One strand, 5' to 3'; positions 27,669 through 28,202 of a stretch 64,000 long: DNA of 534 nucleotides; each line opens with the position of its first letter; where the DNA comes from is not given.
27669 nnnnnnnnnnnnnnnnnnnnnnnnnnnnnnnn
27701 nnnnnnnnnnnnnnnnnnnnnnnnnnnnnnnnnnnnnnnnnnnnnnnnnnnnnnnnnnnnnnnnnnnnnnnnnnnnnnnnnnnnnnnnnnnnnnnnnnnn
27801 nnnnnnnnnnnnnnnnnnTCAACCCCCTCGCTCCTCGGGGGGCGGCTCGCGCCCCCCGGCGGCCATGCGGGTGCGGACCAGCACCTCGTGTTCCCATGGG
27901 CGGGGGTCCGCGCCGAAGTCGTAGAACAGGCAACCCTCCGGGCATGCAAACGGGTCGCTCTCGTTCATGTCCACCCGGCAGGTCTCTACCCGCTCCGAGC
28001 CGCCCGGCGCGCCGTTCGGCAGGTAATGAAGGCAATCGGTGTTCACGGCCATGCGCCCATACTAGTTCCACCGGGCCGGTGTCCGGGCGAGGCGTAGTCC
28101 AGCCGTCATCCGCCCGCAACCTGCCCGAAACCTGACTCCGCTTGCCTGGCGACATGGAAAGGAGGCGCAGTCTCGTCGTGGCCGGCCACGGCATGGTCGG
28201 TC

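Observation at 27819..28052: Uncharacterised small 4-Cys protein whose stop overlaps the start of an acyl-CoA dehydrogenase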

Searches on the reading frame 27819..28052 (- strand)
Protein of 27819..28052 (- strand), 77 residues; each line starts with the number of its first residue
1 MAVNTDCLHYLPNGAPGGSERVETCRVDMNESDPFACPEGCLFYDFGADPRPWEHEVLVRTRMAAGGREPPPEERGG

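Call 4: search_protein_families(library=pfam, proteins=[window:27819-28052:-], max_evalue=1)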
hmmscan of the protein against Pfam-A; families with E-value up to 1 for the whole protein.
window:27819-28052:- (77 aa): 0 families

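Call 5: search_protein_families(library=ncbifam, proteins=[window:27819-28052:-], max_evalue=1)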
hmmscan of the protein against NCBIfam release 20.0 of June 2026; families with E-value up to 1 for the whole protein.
window:27819-28052:- (77 aa): 0 families

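Call 7: find_homologous_proteins(query=window:27819-28052:-, max_evalue=0.001)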
Query window:27819-28052:- (77 aa): 2 proteins with E <= 0.001 among 2 candidates.
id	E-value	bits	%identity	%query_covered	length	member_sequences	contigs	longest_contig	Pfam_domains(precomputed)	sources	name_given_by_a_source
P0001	2.7e-40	154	85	97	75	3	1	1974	-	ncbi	-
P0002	4.2e-29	118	76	91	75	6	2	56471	-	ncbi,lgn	ncbi:MAG: hypothetical protein ACRDX8_02085 [Acidimicrobiales bacterium]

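Call 10: find_encoding_contigs(protein=P0002, flank=8000, max_places=4)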
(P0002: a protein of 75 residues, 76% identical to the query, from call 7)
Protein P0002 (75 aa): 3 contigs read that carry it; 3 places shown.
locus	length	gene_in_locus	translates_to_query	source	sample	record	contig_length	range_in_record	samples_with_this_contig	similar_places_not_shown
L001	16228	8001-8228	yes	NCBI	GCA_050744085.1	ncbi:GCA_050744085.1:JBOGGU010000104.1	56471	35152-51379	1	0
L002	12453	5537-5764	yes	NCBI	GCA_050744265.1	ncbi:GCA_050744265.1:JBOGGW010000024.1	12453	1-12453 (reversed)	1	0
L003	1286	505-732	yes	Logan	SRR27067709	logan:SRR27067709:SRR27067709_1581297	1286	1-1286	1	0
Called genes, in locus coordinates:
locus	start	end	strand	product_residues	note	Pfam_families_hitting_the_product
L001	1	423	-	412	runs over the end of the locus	PF00202:Aminotran_3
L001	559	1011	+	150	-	PF01047:MarR, PF12802:MarR_2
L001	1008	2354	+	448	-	PF05977:MFS_3, PF07690:MFS_1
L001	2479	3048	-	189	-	PF12270:Cyt_c_ox_IV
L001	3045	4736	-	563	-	PF00115:COX1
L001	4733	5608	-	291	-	PF00116:COX2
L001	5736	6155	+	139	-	PF02036:SCP2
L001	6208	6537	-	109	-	PF13806:Rieske_2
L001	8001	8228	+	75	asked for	-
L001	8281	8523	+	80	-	PF04014:MazE_antitoxin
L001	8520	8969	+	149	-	-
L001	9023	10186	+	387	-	-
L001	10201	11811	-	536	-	PF02012:BNR (faint), PF15902:Sortilin-Vps10 (faint)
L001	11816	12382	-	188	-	PF04542:Sigma70_r2, PF04545:Sigma70_r4, PF08281:Sigma70_r4_2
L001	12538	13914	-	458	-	-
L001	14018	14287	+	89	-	-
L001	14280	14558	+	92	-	-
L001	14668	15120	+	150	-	PF00102:Y_phosphatase, PF22784:PTP-SAK (weak)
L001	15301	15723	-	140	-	-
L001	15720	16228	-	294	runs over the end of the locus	PF00005:ABC_tran, PF13304:AAA_21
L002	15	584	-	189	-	PF12270:Cyt_c_ox_IV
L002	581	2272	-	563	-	PF00115:COX1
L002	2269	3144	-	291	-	PF00116:COX2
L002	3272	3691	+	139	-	PF02036:SCP2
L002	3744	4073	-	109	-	PF13806:Rieske_2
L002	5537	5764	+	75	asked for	-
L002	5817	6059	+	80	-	PF04014:MazE_antitoxin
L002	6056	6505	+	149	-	-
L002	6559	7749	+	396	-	-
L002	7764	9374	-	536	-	PF02012:BNR (faint), PF15902:Sortilin-Vps10 (faint)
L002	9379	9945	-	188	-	PF04542:Sigma70_r2, PF04545:Sigma70_r4, PF08281:Sigma70_r4_2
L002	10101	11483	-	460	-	-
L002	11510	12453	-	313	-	PF02629:CoA_binding, PF13607:Succ_CoA_lig, PF00549:Ligase_CoA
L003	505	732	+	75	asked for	-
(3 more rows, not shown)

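Call 11: find_encoding_contigs(protein=P0001, flank=8000, max_places=4)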
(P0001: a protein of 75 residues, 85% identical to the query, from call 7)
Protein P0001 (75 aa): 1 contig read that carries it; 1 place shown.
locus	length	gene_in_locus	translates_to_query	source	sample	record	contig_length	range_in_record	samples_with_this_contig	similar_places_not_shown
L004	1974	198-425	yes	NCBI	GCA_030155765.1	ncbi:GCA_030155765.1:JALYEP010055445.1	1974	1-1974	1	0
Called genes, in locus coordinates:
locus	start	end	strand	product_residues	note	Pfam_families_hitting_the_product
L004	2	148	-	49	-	?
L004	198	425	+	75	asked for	-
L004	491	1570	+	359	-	PF02771:Acyl-CoA_dh_N, PF02770:Acyl-CoA_dh_M, PF00441:Acyl-CoA_dh_1, PF08028:Acyl-CoA_dh_2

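Call 12: find_related_loci(query=A1, collection=genome_contigs, flank=4000)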
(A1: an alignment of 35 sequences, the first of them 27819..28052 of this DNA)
Query A1 (77 aa) in genome_contigs; peptide patterns used: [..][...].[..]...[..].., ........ (x = any residue, [..] = any of these).
599 stretches matched a pattern (row limit reached: there are more); 572 encode a relative of the query (tblastn E <= 1e-3); the best 80 are kept; 80 distinct loci.
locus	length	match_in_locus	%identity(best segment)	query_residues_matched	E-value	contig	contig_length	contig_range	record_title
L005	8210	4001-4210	76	1-70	7e-32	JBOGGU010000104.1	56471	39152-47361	MAG: Acidimicrobiales bacterium isolate TC-S_metawrap_bin.132 k127_398089, whole genome shotgun sequence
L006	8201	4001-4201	70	1-70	5e-29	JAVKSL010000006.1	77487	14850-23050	MAG: Acidimicrobiales bacterium isolate PQ2_20S_bin_5 c_000000000008, whole genome shotgun sequence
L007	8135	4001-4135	62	1-45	2e-16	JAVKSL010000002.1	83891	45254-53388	MAG: Acidimicrobiales bacterium isolate PQ2_20S_bin_5 c_000000000003, whole genome shotgun sequence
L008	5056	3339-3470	60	1-45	2e-15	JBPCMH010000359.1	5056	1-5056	MAG: Acidimicrobiales bacterium isolate TH_ant_mag_99 S1Ck127_9022174_flag_1_multi_6.0000_len_5056, whole genome shotgun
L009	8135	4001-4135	58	1-45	8e-15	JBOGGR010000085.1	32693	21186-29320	MAG: Acidimicrobiales bacterium isolate TC-S_metabat2.bin.60 k127_1117397, whole genome shotgun sequence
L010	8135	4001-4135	58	1-45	1e-14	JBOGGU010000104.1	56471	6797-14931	MAG: Acidimicrobiales bacterium isolate TC-S_metawrap_bin.132 k127_398089, whole genome shotgun sequence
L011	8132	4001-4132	60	1-45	3e-14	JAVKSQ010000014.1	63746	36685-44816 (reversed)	MAG: Acidimicrobiales bacterium isolate PQ2_30S_bin_2 c_000000000022, whole genome shotgun sequence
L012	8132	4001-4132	60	1-45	2e-14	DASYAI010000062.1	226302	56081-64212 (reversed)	MAG TPA_asm: Acidimicrobiales bacterium isolate SMAG_U4876 k141_1001307, whole genome shotgun sequence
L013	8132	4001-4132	60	1-45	2e-14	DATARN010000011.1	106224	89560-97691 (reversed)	MAG TPA_asm: Acidimicrobiales bacterium isolate SMAG_U5494 k141_2181885, whole genome shotgun sequence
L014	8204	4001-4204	45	1-68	3e-14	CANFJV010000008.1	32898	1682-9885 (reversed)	MAG: Acidimicrobiaceae bacterium isolate Jr-11may16-13 genome assembly, contig: Jr-11may16-C1908, whole genome shotgun s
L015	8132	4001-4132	58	1-45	4e-14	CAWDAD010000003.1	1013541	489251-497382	MAG: uncultured Acidimicrobiales bacterium isolate MFD01721.bin.2.139 genome assembly, contig: contig_6301, whole genome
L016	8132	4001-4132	60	1-45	5e-14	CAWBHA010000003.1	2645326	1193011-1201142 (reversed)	MAG: uncultured Acidimicrobiaceae bacterium isolate MFD06092.bin.2.119 genome assembly, contig: contig_15288, whole geno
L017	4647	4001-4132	62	1-45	5e-14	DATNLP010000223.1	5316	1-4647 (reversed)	MAG TPA_asm: Acidimicrobiales bacterium isolate SMAG_U11455 k141_681039, whole genome shotgun sequence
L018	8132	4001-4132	60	1-45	7e-14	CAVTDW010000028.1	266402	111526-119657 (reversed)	MAG: uncultured Actinomycetota bacterium isolate MFD01213.bin.1.189 genome assembly, contig: contig_9510, whole genome s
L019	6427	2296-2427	58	1-45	8e-14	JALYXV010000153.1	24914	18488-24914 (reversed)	MAG: Actinomycetota bacterium isolate KAP bin22 SD1490-92_k127_2233529, whole genome shotgun sequence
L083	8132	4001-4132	58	1-45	5e-13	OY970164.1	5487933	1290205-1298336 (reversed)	MAG: uncultured Acidimicrobiaceae bacterium isolate MFD04967.bin.c.3 genome assembly, chromosome: 1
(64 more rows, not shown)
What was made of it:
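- ORF A is an added paralogue: all three genomes that can be tested carry both A and B (window; L005 + L010; L006 + L007; call 12).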

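Call 14: search_protein_families(library=pfam, proteins=[L001:9023-10186:+, L001:8520-8969:+], max_evalue=0.001)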
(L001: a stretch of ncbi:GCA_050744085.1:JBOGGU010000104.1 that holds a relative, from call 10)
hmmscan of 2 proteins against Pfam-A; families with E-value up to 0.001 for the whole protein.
L001:9023-10186:+ (387 aa): 4 families
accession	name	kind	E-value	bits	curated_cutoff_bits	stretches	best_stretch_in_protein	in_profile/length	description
PF00441.29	Acyl-CoA_dh_1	-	5.9e-17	62.6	22.4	1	227-379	1-149/150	Acyl-CoA dehydrogenase, C-terminal domain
PF02771.21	Acyl-CoA_dh_N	-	4e-13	50.2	22.9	1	14-101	18-106/113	Acyl-CoA dehydrogenase, N-terminal domain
PF08028.16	Acyl-CoA_dh_2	-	3.8e-10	40.6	22.7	1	245-362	3-127/134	Acyl-CoA dehydrogenase, C-terminal domain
PF02770.24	Acyl-CoA_dh_M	-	2.2e-07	31.4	33.3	1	140-212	21-94/97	Acyl-CoA dehydrogenase, middle domain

L001:8520-8969:+ (149 aa): 0 families

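Call 23: search_protein_families(library=pfam, proteins=[L083:738-2753:+, L083:2772-3284:-, L083:3257-4027:-, L083:4489-5628:-, L083:6023-7837:+, L013:2589-3938:-, L013:1838-2533:-, L013:4578-5543:-, L013:5818-7566:-, L013:315-1760:-], max_evalue=0.0001)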
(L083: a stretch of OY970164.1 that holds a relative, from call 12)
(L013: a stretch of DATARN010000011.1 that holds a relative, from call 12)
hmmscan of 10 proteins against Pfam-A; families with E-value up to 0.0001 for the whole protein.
L083:738-2753:+ (671 aa): 0 families

L083:2772-3284:- (170 aa): 5 families
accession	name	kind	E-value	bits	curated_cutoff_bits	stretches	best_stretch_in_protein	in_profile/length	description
PF00583.31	Acetyltransf_1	-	3.3e-15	56.8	20.7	1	48-154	21-116/116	Acetyltransferase (GNAT) family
PF13508.13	Acetyltransf_7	-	3.7e-11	43.7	27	1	79-156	12-84/84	Acetyltransferase (GNAT) domain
PF13673.13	Acetyltransf_10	-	2.3e-06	28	23.6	1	99-162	53-115/128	Acetyltransferase (GNAT) domain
PF08445.16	FR47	-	4.8e-05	23.7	22.1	0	100-161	24-84/86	FR47-like protein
PF14542.12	Acetyltransf_CG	-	7.2e-05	23.3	30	0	96-133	23-60/80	GCN5-related N-acetyl-transferase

L083:3257-4027:- (256 aa): 2 families
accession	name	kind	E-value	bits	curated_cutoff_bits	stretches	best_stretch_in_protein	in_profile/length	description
PF00293.34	NUDIX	-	2e-13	50.9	21.1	1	106-214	2-118/134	NUDIX domain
PF12535.13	Nudix_N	-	4.1e-09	36.4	27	1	33-80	2-49/56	Hydrolase of X-linked nucleoside diphosphate N terminal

L083:4489-5628:- (379 aa): 1 family
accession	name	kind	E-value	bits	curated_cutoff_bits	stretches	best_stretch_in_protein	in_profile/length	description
PF02540.23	NAD_synthase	-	1e-05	25.2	21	1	118-184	7-75/242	NAD synthase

L083:6023-7837:+ (604 aa): 0 families

L013:2589-3938:- (449 aa): 8 families
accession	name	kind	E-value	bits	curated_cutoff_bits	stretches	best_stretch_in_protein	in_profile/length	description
PF07992.20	Pyr_redox_2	-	3.9e-60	204.2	26.1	1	4-287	2-278/291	Pyridine nucleotide-disulphide oxidoreductase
PF00070.33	Pyr_redox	-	5.5e-20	72.1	22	1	155-223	2-70/82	Pyridine nucleotide-disulphide oxidoreductase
PF02852.28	Pyr_redox_dim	-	3.3e-19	69.6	25.3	1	330-428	6-103/110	Pyridine nucleotide-disulphide oxidoreductase, dimerisation domain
PF13738.12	Pyr_redox_3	-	2.3e-10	40.6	30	1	112-279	130-305/305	Pyridine nucleotide-disulphide oxidoreductase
PF13450.12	NAD_binding_8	-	3.1e-07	31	21.9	0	7-40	1-32/68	NAD(P)-binding Rossmann-like domain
PF00890.30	FAD_binding_2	-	7.8e-06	25.8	20.4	0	5-67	2-74/414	FAD binding domain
PF01266.30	DAO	-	2.7e-05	24.3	27.9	0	155-187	2-34/353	FAD dependent oxidoreductase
PF13241.12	NAD_binding_7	-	3.5e-05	24.8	22.1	0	151-184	6-39/104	Putative NAD(P)-binding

L013:1838-2533:- (231 aa): 2 families
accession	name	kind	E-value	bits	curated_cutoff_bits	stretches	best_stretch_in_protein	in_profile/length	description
PF00293.34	NUDIX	-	5.7e-15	55.9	21.1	1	79-191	2-121/134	NUDIX domain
PF12535.13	Nudix_N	-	1.6e-07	31.3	27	1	10-48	2-40/56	Hydrolase of X-linked nucleoside diphosphate N terminal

L013:4578-5543:- (321 aa): 0 families

L013:5818-7566:- (582 aa): 1 family
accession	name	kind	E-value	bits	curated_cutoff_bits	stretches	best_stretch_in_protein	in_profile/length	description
PF06778.18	Chlor_dismutase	-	8.8e-48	162.9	25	1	382-566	8-187/189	Chlorite dismutase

L013:315-1760:- (481 aa): 0 families

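Call 24: predict_structure(alignment_id=A1)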
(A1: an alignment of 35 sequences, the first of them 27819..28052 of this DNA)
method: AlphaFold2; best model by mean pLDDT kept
length: 77 residues; sequences in the alignment: 35
mean_pLDDT: 50.4   pTM: 0.37
mean pLDDT of the five models: 50.4, 50.3, 46.6, 46.4, 45.5
residues with pLDDT >= 90: 0; 70-90: 1; 50-70: 31; < 50: 45
segments of 3 or more residues with pLDDT < 50: 1-43
pLDDT, mean of each block of 10 residues (from residue 1): 39 40 47 44 59 66 58 52
secondary structure, 60 per line:
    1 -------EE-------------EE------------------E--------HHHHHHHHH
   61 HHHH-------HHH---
elements in order: H52-64

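Call 25: search_protein_representatives(alignment_id=A1)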
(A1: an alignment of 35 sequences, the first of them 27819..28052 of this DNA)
Query: 35 sequences, 99 profile positions. Proteins with E-value up to 0.001 (for the whole library): 149; up to 1e-10: 67; up to 1e-30: 4. The best 149 are listed.
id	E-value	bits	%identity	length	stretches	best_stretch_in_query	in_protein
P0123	3.3e-32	126.0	-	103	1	16-87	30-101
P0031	1.2e-31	124.2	-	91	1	28-92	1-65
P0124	2.5e-31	123.3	-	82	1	20-85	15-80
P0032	4.5e-31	122.4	-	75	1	23-89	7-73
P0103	1.2e-30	121.1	-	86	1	18-86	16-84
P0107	5.6e-28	112.5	-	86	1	22-87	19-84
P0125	2.4e-27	110.5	-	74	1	23-82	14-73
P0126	6.9e-27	109.0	-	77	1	28-92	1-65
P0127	5.4e-26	106.1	-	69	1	27-86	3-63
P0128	2.8e-25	103.8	-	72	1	27-94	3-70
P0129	2.9e-25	103.8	-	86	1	28-91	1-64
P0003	3.9e-25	103.4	-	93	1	31-94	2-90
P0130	4.4e-25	103.2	-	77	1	28-83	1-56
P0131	1.2e-24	101.8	-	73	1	28-97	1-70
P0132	1.7e-24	101.3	-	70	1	27-74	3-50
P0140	3.0e-22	94.1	-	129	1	22-92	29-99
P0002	2.4e-19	84.8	-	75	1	28-85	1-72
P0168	4.0e-15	71.2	-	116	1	31-88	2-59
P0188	3.9e-10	55.3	-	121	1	31-84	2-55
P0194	2.8e-09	52.5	-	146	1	28-91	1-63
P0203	2.0e-07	46.6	-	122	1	31-91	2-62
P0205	2.5e-07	46.2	-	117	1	28-86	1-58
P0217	2.2e-06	43.2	-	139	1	28-91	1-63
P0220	2.9e-06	42.8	-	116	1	28-84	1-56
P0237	3.9e-05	39.2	-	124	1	31-90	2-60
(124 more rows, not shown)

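Call 27: search_protein_families(library=pfam, proteins=[P0237, P0220, P0194, P0168, P0188, P0140, P0203, P0217], max_evalue=0.1)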
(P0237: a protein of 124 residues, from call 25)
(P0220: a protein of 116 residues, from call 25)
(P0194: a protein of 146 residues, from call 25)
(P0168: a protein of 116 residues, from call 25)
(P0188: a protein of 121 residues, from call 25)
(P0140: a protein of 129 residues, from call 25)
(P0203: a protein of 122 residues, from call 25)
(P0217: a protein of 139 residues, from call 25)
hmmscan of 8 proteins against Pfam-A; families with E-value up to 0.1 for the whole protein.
P0237 (124 aa): 0 families

P0220 (116 aa): 0 families

P0194 (146 aa): 1 family
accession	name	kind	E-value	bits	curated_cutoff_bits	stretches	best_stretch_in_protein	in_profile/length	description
PF18029.7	Glyoxalase_6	-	4.6e-15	56.6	23.6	1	81-146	41-103/106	Glyoxalase-like domain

P0168 (116 aa): 0 families

P0188 (121 aa): 1 family
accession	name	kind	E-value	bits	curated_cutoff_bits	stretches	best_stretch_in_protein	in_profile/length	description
PF15155.11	MRFAP1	-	0.026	15.5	27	1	68-105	36-73/119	MORF4 family-associated protein1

P0140 (129 aa): 0 families

P0203 (122 aa): 1 family
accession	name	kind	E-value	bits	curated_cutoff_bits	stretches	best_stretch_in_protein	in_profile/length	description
PF20847.2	PNM8A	-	0.015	15.9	27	1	54-120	45-111/224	Paraneoplastic antigen 8A protein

P0217 (139 aa): 1 family
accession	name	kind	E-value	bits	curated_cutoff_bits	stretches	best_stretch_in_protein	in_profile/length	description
PF04147.17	Nop14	-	0.021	13.6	34.9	1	90-120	266-293/862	Nop14-like family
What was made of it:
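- Closest known: WhiB-like. Different: There is no G[VI]WGG turn and no Pfam Whib hit (calls 4, 27).
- There is no Pfam Whib hit (calls 4, 27).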

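Call 28: search_protein_families(library=ncbifam, proteins=[P0237, P0220, P0194, P0168, P0188, P0140, P0203, P0217], max_evalue=0.1)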
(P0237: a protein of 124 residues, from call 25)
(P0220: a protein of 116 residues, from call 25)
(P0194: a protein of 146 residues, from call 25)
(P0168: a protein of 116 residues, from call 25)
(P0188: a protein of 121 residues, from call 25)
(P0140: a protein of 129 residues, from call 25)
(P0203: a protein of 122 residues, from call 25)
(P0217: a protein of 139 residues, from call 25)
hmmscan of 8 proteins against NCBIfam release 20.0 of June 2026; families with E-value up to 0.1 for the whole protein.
P0237 (124 aa): 0 families

P0220 (116 aa): 0 families

P0194 (146 aa): 0 families

P0168 (116 aa): 0 families

P0188 (121 aa): 0 families

P0140 (129 aa): 0 families

P0203 (122 aa): 0 families

P0217 (139 aa): 0 families
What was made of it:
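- Checked: There is no Pfam or NCBIfam hit of any kind (calls 4, 5, 27, 28).
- Tried and rejected: Pfam and NCBIfam scans of ORF A, ORF B and eight distant members found no family (calls 4, 5, 27, 28).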

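Call 29: list_cluster_members(proteins=[P0237, P0220, P0168, P0188, P0140, P0203, P0217, P0205, P0089, P0104])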
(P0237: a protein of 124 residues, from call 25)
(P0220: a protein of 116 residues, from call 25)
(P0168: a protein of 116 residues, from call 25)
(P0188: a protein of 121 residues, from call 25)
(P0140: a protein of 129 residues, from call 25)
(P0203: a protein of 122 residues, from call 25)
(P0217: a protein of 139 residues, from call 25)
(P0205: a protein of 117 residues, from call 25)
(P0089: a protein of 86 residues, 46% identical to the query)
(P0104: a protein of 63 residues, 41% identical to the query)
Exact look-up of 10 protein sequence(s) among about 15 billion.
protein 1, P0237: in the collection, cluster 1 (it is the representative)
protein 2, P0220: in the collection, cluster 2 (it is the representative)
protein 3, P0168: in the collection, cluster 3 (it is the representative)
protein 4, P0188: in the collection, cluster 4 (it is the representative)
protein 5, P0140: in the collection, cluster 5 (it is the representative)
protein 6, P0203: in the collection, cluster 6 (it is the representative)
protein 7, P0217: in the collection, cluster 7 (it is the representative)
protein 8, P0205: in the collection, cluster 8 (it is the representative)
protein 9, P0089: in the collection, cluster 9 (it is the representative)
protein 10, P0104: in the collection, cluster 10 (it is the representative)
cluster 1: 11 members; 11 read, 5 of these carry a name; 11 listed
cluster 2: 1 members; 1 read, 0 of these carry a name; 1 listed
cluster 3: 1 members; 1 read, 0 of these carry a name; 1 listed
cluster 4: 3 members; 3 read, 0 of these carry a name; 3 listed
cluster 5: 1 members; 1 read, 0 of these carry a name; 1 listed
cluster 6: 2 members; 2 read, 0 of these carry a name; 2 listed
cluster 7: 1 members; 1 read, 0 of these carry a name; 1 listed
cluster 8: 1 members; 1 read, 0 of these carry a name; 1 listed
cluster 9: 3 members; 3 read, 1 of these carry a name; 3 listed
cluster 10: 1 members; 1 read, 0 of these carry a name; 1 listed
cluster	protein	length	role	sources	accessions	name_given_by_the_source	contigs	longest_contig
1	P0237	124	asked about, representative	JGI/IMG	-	-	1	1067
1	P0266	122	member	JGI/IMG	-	hypothetical protein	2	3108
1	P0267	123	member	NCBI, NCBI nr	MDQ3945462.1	MAG: hypothetical protein M3357_09995 [Actinomycetota bacterium] | hypothetical protein [Actinomycetota bacterium]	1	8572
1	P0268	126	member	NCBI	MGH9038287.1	MAG: hypothetical protein ACRD0O_21235 [Acidimicrobiia bacterium]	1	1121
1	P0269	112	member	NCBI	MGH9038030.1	MAG: hypothetical protein ACRD0O_19905, partial [Acidimicrobiia bacterium]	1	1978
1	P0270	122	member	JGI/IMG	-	hypothetical protein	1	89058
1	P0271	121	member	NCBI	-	-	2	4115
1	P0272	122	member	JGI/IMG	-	-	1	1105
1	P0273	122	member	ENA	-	-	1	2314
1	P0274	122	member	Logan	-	-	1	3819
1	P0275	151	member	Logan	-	-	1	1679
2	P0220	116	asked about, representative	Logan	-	-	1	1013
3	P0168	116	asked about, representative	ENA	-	-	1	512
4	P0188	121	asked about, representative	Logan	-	-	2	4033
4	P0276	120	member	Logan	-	-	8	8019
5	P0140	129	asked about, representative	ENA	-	-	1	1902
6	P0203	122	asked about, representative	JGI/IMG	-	-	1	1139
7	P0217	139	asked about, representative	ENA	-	-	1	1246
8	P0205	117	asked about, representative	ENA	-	-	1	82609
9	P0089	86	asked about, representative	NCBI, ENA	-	-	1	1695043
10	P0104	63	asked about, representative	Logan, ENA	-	-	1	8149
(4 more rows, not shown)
